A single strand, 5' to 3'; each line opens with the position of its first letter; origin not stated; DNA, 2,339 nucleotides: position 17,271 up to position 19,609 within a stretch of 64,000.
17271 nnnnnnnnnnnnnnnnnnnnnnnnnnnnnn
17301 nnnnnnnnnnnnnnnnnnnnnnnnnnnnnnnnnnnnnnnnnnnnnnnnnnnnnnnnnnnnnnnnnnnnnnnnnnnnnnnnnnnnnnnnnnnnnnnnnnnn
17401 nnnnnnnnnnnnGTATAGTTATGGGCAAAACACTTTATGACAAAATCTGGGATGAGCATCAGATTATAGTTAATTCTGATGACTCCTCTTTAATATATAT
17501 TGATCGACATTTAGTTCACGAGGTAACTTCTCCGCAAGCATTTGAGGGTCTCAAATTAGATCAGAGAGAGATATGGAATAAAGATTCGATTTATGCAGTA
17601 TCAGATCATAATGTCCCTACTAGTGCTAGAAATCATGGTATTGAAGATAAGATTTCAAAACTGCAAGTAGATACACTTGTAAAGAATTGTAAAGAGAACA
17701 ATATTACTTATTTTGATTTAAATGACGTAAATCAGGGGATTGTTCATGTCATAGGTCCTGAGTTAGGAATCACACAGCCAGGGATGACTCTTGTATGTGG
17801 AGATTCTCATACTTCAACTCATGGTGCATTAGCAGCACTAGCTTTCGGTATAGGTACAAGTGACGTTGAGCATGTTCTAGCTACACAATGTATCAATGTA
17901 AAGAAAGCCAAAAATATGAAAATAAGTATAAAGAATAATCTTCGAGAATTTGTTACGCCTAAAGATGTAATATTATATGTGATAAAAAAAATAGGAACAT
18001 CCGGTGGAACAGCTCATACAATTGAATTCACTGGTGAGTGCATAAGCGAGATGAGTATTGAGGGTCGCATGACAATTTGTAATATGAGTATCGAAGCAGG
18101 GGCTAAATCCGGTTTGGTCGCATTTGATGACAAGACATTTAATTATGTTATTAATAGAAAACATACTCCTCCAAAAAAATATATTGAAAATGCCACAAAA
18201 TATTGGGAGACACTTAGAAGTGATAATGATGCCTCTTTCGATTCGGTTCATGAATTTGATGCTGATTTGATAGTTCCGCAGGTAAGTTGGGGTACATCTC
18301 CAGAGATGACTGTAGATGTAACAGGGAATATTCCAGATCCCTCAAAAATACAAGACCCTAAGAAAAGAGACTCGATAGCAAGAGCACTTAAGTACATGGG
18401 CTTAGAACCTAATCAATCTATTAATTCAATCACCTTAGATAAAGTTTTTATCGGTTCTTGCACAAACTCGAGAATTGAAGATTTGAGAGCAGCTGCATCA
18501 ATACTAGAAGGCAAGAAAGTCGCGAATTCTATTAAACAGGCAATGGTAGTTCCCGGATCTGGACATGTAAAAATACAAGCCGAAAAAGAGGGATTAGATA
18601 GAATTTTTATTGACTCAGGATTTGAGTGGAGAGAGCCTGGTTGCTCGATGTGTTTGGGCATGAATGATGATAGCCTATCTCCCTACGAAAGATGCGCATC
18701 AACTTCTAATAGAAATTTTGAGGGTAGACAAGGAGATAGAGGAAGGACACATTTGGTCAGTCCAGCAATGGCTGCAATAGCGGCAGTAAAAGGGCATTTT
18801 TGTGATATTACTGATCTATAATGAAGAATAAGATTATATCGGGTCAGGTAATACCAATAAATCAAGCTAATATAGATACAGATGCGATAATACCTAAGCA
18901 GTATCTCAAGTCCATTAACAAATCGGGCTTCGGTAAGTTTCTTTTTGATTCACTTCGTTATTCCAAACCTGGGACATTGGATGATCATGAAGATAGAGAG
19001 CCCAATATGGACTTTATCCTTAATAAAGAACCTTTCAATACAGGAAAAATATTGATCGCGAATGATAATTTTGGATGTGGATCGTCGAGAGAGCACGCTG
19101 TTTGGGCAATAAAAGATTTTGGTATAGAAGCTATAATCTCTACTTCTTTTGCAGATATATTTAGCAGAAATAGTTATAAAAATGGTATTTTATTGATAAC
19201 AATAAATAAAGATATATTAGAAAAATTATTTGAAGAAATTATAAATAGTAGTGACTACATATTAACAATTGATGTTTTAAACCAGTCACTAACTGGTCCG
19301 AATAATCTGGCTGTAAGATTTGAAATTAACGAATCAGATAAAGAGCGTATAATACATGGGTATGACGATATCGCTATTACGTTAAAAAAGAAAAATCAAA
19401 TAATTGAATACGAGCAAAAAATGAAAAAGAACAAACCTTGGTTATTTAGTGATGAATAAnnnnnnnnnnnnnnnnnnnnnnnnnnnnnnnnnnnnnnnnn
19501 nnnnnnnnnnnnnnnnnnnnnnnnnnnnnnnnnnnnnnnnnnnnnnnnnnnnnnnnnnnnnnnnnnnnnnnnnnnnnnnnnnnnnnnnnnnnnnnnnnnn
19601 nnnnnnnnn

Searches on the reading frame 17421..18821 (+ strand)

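Call 74: search_protein_families(library=pfam, proteins=[window:17421-18821:+], max_evalue=0.00001)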
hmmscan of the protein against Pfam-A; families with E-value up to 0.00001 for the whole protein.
window:17421-18821:+ (466 aa): 1 family
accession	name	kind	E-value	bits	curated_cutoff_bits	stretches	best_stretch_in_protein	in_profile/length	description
PF00330.25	Aconitase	-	3e-168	561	28.7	1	7-458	1-463/463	Aconitase family (aconitate hydratase)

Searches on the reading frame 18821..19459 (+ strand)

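Call 74: search_protein_families(library=pfam, proteins=[window:18821-19459:+], max_evalue=0.00001)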
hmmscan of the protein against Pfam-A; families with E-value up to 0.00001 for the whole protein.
window:18821-19459:+ (212 aa): 1 family
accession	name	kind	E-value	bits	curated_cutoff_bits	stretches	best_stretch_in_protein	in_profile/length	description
PF00694.25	Aconitase_C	-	1.3e-32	113.3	22.8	1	7-129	8-129/131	Aconitase C-terminal domain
